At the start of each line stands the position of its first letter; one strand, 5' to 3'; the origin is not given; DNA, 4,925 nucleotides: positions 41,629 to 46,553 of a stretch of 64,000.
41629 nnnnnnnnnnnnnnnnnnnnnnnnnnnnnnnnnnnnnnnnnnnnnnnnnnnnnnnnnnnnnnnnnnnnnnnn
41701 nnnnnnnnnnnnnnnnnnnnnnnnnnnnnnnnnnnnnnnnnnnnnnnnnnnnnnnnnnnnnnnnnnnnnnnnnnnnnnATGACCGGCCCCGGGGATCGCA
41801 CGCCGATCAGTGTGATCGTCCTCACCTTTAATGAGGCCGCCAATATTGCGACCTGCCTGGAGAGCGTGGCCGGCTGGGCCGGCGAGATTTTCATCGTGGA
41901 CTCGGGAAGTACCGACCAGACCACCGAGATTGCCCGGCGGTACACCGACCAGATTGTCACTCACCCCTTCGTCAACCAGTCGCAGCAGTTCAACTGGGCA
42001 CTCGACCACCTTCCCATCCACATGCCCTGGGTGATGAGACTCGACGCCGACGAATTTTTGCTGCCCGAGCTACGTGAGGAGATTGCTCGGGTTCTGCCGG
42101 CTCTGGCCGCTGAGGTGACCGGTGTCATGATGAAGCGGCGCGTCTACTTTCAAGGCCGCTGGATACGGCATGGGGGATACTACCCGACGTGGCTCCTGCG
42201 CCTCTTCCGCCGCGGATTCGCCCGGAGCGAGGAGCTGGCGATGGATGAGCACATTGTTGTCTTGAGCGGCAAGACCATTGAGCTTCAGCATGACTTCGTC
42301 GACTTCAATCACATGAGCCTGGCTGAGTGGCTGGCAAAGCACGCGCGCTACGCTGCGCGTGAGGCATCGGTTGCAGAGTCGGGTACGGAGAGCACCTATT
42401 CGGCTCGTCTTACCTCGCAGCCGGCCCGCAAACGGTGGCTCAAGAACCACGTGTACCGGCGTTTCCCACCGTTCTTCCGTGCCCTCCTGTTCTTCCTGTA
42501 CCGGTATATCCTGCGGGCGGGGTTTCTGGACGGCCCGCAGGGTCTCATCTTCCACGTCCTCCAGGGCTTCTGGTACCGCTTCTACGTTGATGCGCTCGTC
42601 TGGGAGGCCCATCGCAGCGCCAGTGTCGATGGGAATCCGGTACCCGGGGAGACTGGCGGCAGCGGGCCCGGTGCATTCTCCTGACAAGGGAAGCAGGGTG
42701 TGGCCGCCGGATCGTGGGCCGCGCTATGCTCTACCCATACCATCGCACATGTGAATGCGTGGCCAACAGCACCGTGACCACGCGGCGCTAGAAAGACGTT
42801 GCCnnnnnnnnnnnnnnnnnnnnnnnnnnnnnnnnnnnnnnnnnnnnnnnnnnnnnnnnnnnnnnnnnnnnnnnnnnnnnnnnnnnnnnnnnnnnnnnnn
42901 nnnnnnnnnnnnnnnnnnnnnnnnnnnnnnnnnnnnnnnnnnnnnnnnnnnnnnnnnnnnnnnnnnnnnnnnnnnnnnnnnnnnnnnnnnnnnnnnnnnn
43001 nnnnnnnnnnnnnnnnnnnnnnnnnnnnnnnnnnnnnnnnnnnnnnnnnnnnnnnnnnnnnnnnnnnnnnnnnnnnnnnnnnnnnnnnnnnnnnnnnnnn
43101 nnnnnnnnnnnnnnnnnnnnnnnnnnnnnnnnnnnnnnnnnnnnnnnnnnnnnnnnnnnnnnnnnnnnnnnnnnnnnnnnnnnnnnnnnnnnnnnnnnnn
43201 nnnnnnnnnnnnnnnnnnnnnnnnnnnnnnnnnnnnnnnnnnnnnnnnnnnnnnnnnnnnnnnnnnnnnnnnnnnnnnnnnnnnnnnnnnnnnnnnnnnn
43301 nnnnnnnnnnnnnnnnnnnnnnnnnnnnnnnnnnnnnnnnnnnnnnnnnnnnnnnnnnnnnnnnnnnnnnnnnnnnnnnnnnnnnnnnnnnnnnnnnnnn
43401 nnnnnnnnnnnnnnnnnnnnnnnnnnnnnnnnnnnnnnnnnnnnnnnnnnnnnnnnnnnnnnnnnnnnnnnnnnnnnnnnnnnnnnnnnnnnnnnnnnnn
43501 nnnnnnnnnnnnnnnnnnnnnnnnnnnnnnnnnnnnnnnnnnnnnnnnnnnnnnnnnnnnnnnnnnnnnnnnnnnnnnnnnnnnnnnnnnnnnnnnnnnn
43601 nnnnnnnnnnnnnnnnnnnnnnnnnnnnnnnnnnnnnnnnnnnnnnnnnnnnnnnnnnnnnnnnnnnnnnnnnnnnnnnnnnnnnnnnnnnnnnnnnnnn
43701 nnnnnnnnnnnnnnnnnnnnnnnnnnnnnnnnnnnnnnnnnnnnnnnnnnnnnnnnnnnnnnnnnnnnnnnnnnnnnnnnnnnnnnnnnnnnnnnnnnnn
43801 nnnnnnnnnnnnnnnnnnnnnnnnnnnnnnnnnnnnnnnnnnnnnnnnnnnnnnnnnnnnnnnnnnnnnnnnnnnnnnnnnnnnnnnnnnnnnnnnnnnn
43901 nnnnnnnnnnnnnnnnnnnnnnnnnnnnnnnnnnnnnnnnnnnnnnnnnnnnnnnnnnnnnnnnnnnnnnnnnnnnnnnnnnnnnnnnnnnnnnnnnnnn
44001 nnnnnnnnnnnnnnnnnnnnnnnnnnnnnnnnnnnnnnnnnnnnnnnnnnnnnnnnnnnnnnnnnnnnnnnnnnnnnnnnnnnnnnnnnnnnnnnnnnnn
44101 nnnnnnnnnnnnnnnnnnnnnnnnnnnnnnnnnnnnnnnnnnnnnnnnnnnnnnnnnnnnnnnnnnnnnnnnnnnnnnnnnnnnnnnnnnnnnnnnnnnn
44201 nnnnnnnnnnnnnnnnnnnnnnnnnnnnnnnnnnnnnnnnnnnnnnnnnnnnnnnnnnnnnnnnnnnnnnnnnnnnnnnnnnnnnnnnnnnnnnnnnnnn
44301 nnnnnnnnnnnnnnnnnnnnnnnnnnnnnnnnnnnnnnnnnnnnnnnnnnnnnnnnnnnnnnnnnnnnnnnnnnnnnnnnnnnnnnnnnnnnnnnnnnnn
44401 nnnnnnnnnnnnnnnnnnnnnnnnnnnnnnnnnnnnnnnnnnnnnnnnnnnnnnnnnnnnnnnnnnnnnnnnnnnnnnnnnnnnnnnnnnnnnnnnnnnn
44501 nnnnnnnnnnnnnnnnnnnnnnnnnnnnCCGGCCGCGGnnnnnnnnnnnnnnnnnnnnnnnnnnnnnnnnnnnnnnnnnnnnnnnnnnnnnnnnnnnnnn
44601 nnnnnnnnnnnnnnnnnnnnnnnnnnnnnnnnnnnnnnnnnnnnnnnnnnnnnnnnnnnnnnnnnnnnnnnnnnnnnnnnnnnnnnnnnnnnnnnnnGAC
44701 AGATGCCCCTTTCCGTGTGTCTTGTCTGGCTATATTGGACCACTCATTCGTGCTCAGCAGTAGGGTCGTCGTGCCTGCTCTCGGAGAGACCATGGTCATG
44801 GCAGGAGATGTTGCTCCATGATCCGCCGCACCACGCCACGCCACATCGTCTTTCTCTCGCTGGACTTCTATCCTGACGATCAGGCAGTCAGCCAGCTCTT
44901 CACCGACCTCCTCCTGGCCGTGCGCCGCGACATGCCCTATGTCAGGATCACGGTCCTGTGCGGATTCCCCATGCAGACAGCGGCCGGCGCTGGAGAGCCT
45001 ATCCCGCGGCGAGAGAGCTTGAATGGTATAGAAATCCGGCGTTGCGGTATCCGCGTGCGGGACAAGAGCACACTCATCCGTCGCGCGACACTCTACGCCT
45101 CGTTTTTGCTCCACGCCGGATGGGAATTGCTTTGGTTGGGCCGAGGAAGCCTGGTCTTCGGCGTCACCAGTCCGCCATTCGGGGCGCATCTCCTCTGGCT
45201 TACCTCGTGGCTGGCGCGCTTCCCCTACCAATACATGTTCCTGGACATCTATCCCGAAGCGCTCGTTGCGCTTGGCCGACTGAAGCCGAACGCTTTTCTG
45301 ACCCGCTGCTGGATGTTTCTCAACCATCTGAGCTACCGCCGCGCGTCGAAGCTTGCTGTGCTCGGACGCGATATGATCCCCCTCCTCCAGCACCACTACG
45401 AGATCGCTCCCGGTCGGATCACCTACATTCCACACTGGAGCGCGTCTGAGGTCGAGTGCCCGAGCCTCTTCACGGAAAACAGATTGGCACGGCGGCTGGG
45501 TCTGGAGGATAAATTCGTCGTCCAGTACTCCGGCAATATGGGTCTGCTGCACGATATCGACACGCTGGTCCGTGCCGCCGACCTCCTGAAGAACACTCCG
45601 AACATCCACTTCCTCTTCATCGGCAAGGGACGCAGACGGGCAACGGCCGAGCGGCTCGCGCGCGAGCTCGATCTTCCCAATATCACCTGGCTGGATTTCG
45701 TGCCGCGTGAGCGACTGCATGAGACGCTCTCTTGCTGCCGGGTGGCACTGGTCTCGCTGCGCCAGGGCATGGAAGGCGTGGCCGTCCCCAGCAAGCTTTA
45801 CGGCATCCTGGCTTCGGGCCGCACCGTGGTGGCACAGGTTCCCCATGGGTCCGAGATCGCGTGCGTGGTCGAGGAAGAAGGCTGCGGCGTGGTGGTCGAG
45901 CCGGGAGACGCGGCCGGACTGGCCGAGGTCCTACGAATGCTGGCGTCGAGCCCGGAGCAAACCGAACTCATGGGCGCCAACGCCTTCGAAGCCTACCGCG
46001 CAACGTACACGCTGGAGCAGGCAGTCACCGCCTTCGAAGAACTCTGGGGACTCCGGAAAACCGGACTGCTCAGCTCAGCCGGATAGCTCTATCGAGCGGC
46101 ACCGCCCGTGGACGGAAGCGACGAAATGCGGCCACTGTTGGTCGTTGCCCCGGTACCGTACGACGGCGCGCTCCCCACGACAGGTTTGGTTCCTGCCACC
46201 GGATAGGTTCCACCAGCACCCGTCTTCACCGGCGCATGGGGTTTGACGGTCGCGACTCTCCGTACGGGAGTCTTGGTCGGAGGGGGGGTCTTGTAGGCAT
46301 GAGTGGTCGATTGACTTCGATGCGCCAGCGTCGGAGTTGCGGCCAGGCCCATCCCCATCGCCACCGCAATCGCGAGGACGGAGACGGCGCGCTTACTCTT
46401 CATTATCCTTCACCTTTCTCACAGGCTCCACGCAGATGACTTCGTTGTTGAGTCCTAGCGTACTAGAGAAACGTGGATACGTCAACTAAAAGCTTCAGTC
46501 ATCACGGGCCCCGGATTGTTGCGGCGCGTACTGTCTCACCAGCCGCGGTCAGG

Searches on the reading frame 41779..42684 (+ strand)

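Call 54: search_protein_families(library=pfam, proteins=[window:41779-42684:+], max_evalue=0.00001)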
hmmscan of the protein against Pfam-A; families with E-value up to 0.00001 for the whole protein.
window:41779-42684:+ (301 aa): 2 families
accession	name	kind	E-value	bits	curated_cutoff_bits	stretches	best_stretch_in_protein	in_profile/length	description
PF00535.33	Glycos_transf_2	-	1.7e-15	57.8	23.3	1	11-143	1-138/168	Glycosyl transferase family 2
PF13704.12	Glyco_tranf_2_4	-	1.7e-07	32.1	27.5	1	18-96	2-86/98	Glycosyl transferase family 2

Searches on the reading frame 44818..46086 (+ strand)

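Call 54: search_protein_families(library=pfam, proteins=[window:44818-46086:+], max_evalue=0.00001)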
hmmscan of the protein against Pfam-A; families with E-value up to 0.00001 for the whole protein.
window:44818-46086:+ (422 aa): 3 families
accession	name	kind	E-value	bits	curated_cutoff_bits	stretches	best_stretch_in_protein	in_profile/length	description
PF00534.26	Glycos_transf_1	-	1.9e-15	57.2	26.4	1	228-390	10-170/172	Glycosyl transferases group 1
PF13692.12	Glyco_trans_1_4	-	2e-14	54.5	27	1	234-376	3-140/142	Glycosyl transferases group 1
PF13524.12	Glyco_trans_1_2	-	8.6e-06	26.2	25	0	257-406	9-142/144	Glycosyl transferase-like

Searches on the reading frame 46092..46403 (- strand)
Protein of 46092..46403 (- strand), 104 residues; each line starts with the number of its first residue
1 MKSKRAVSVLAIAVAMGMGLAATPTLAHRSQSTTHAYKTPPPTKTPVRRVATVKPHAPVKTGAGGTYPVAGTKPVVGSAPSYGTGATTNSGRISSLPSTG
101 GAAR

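Call 105: list_cluster_members(proteins=[window:46092-46403:-, L018:5765-6073:+, L021:2968-3255:+, L008:2369-2854:+])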
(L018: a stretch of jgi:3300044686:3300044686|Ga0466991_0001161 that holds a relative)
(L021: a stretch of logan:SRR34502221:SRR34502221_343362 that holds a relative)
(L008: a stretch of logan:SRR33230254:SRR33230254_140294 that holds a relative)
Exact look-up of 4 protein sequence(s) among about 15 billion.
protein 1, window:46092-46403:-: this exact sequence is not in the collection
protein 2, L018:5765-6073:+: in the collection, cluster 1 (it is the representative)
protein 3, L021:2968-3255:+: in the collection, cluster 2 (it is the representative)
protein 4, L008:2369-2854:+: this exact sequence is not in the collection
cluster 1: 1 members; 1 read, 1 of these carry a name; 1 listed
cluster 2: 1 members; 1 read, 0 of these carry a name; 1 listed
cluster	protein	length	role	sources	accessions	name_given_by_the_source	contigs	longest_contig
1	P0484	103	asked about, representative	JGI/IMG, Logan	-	hypothetical protein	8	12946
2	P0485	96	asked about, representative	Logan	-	-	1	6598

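Call 109: search_protein_families(library=ncbifam, proteins=[window:46092-46403:-], max_evalue=10)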
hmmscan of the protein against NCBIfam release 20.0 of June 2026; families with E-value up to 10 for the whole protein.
window:46092-46403:- (104 aa): 0 families

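Call 110: search_protein_families(library=pfam, proteins=[window:46092-46403:-], max_evalue=10)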
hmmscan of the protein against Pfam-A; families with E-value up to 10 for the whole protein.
window:46092-46403:- (104 aa): 2 families
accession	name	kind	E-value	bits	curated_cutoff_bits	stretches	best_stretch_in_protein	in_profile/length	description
PF13663.11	DUF4148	-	0.13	13.1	27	1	1-36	1-39/62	Domain of unknown function (DUF4148)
PF20130.4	DUF6520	-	0.2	12.5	25.4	1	1-31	1-32/83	Family of unknown function (DUF6520)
